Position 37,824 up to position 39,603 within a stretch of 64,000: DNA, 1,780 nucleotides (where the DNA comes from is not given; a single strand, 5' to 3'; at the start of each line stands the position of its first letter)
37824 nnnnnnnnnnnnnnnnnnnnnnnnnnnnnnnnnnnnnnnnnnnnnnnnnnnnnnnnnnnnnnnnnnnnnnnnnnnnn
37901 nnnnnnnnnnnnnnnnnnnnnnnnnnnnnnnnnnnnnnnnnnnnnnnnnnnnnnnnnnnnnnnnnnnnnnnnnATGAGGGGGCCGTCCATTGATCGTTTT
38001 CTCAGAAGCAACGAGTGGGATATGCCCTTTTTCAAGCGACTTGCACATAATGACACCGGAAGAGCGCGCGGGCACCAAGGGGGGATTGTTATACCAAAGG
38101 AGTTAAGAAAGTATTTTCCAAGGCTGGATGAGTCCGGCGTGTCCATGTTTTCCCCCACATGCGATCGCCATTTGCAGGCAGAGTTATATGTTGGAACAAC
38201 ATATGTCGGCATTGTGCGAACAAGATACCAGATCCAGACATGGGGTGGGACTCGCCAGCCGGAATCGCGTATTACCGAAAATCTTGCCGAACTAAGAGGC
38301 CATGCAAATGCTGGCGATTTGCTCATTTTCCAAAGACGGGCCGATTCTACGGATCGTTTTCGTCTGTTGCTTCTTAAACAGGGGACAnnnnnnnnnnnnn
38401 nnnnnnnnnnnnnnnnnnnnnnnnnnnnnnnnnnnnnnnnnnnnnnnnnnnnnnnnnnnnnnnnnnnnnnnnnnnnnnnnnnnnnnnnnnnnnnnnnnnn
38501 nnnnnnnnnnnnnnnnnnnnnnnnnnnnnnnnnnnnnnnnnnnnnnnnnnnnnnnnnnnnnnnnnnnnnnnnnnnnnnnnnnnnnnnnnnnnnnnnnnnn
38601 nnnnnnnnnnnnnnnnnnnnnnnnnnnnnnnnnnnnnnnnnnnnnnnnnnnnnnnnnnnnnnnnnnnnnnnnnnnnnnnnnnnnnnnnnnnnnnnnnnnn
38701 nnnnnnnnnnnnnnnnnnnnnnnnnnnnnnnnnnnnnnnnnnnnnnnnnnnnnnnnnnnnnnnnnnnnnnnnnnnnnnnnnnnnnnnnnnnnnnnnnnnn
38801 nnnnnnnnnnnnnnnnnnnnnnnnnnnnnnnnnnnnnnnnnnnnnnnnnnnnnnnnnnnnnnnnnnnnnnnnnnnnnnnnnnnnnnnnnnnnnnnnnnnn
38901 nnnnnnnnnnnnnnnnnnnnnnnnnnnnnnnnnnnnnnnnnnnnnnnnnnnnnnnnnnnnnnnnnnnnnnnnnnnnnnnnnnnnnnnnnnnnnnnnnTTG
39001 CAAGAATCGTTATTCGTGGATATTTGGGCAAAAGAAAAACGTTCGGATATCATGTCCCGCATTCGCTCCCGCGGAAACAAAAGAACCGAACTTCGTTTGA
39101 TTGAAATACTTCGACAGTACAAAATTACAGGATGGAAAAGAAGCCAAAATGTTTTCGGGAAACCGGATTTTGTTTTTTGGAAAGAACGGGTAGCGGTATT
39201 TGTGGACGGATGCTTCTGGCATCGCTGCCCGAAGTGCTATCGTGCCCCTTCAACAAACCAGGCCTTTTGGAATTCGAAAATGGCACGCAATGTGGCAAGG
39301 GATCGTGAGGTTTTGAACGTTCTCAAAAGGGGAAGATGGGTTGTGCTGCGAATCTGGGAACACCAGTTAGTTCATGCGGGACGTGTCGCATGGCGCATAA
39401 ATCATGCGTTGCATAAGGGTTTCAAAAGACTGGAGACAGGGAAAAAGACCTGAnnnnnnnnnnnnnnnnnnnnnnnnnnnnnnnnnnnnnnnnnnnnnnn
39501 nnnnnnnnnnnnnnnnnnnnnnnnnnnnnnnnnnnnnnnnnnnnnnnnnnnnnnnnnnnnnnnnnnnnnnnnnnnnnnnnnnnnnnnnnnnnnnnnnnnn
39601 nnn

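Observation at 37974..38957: Restriction endonuclease appears to be a chimera of an EcoRII-N-like effector domain and an HNH nuclease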

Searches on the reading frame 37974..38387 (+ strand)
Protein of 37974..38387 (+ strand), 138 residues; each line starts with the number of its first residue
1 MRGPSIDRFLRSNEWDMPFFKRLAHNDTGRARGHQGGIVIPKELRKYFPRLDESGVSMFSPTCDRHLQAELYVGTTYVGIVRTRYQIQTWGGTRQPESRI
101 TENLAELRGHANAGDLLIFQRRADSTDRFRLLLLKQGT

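Call 51: search_protein_representatives(protein=window:37974-38387:+)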
Query: 138 residues. Proteins with E-value up to 0.001 (for the whole library): 160; up to 1e-10: 118; up to 1e-30: 26. The best 150 are listed.
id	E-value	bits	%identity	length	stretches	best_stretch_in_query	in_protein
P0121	4.8e-51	188.3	65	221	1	6-136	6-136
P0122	2.7e-42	160.0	56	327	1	8-138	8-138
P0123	3.9e-41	156.3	56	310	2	18-136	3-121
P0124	4.7e-38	146.3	51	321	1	6-136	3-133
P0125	4.2e-37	143.2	55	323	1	10-137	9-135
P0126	3.9e-36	140.0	58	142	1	12-133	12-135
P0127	6.0e-36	139.4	51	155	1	7-135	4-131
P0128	1.2e-34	135.2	52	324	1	10-137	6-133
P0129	1.8e-34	134.7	53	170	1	13-136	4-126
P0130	2.7e-34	134.1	49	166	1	6-138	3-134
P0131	6.8e-34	132.8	53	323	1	5-134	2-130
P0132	1.8e-33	131.4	55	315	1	15-138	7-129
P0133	3.2e-33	130.6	55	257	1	17-135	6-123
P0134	4.4e-33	130.2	55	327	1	12-133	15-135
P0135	9.9e-33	129.0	50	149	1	15-138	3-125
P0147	2.0e-30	121.5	50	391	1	15-135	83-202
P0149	4.1e-30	120.5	48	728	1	10-136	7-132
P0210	2.8e-17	78.9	42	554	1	12-138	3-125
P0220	2.1e-15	72.9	38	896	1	13-137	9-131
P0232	4.2e-12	62.2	36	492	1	18-137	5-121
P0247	8.4e-10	54.7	40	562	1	20-138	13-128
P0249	2.4e-09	53.2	47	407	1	71-138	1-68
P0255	2.1e-08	50.2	34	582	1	17-137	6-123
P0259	5.0e-07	45.8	39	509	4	11-57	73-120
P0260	5.8e-07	45.5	44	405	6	87-123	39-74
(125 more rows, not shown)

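Call 53: search_protein_families(library=pfam, proteins=[P0149, P0220, P0210, P0232, P0247, P0255, P0259, P0249, P0147, P0260], max_evalue=0.01)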
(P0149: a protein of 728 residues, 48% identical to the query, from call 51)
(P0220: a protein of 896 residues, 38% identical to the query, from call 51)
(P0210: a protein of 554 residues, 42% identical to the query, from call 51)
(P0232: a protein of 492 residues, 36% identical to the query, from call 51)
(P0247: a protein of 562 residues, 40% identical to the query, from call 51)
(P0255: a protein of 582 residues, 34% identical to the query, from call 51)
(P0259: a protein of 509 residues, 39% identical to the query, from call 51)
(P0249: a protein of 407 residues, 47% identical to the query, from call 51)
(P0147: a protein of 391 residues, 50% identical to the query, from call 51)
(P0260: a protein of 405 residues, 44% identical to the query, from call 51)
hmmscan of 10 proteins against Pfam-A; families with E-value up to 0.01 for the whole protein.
P0149 (728 aa): 6 families
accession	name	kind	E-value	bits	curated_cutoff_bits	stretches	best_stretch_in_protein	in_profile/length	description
PF13304.12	AAA_21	-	1.7e-18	68.2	27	2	500-631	181-304/304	AAA domain, putative AbiEii toxin, Type IV TA system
PF13175.12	AAA_15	-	3.9e-13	50.2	32.1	2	567-630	313-374/374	AAA ATPase domain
PF09217.15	EcoRII-N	-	3e-06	27.6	25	1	17-105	9-98/154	Restriction endonuclease EcoRII, N-terminal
PF00005.33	ABC_tran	-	0.00034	21.7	25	1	220-252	13-45/137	ABC transporter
PF13401.12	AAA_22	-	0.0015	19.3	27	0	566-623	70-121/130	AAA domain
PF02463.25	SMC_N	-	0.0047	16.8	40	0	220-239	26-45/220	RecF/RecN/SMC N terminal domain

P0220 (896 aa): 4 families
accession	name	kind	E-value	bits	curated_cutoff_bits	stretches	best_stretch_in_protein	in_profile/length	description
PF13589.12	HATPase_c_3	-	7e-19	68.6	25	1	196-303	4-105/137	Histidine kinase-, DNA gyrase B-, and HSP90-like ATPase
PF02518.31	HATPase_c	-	2.5e-17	63.7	26.4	2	779-886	5-105/111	Histidine kinase-, DNA gyrase B-, and HSP90-like ATPase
PF09217.15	EcoRII-N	-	8.9e-05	22.8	25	1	16-102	10-93/154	Restriction endonuclease EcoRII, N-terminal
PF14969.11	DUF4508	-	0.0053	17.4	27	0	660-707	39-85/97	Domain of unknown function (DUF4508)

P0210 (554 aa): 1 family
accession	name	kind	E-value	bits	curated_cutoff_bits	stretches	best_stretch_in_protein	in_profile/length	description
PF09217.15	EcoRII-N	-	0.00023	21.4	25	1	12-90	10-89/154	Restriction endonuclease EcoRII, N-terminal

P0232 (492 aa): 0 families

P0247 (562 aa): 0 families

P0255 (582 aa): 0 families

P0259 (509 aa): 5 families
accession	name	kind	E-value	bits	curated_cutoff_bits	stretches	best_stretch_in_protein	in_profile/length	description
PF15320.11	RAM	-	0.00016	22.5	25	0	186-210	11-35/83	mRNA cap methylation, RNMT-activating mini protein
PF05271.16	Tobravirus_2B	-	0.0021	18.4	22.5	0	220-252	70-100/117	Tobravirus 2B protein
PF16296.10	TM_PBP2_N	-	0.0045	17.4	31.4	0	151-186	23-58/83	N-terminal of TM subunit in PBP-dependent ABC transporters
PF09136.16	Glucodextran_B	-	0.0067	16.8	27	0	248-271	42-65/83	Glucodextranase, domain B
PF16405.10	DUF5013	-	0.0072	16.9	28.5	0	130-170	62-101/149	Domain of unknown function (DUF5013)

P0249 (407 aa): 1 family
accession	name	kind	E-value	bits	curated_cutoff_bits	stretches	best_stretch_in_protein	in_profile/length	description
PF13391.12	HNH_2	-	1.7e-05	25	21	1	306-347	10-65/66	HNH endonuclease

P0147 (391 aa): 2 families
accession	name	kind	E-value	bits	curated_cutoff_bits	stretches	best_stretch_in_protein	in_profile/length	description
PF13391.12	HNH_2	-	6.3e-13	48.8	21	1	285-338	1-65/66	HNH endonuclease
PF09217.15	EcoRII-N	-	1e-06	29.1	25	1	88-186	9-108/154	Restriction endonuclease EcoRII, N-terminal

P0260 (405 aa): 2 families
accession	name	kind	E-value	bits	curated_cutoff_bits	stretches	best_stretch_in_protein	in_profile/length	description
PF06056.18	Terminase_5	-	0.00097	19.5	20.3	0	183-206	12-34/58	Putative ATPase subunit of terminase (gpP-like)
PF18827.6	LPD14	-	0.0032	17.9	27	0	240-276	3-39/136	Large polyvalent protein-associated domain 14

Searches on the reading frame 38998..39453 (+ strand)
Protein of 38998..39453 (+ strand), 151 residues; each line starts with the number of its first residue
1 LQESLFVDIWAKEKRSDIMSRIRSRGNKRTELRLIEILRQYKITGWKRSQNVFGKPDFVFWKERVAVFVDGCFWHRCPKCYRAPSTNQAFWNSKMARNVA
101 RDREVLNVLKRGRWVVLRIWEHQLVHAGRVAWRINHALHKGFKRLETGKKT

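Call 3: search_protein_families(library=pfam, proteins=[window:38998-39453:+], max_evalue=1)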
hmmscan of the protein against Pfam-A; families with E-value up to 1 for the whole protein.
window:38998-39453:+ (151 aa): 3 families
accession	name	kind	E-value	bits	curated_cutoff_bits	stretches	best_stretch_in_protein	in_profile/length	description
PF03852.21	Vsr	-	1.1e-18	67.3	27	1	8-76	2-69/74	DNA mismatch endonuclease Vsr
PF18741.7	MTES_1575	-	0.0055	17.2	38.2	1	95-126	52-83/96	REase_MTES_1575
PF13353.11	Fer4_12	-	0.16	12.7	22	1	64-98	7-35/137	4Fe-4S single cluster domain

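Call 4: search_protein_families(library=ncbifam, proteins=[window:38998-39453:+], max_evalue=1)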
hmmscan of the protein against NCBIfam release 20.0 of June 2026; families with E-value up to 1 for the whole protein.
window:38998-39453:+ (151 aa): 2 families
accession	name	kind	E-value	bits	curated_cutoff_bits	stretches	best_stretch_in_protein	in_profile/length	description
TIGR00632.1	vsr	subfamily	2.3e-29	102.1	97.85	1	8-122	3-118/119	DNA mismatch endonuclease Vsr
TIGR02491.1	NrdG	equivalog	0.016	15.1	126.1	1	64-109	17-58/154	anaerobic ribonucleoside-triphosphate reductase activating protein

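Call 55: search_protein_families(library=padloc, proteins=[window:38998-39450:+], max_evalue=0.01)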
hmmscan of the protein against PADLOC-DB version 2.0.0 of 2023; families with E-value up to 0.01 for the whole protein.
window:38998-39450:+ (151 aa): 1 family
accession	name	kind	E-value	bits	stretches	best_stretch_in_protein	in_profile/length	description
PDLC03397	Vsr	-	6.1e-17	60.1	1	7-125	2-120/156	Type II nicking endonuclease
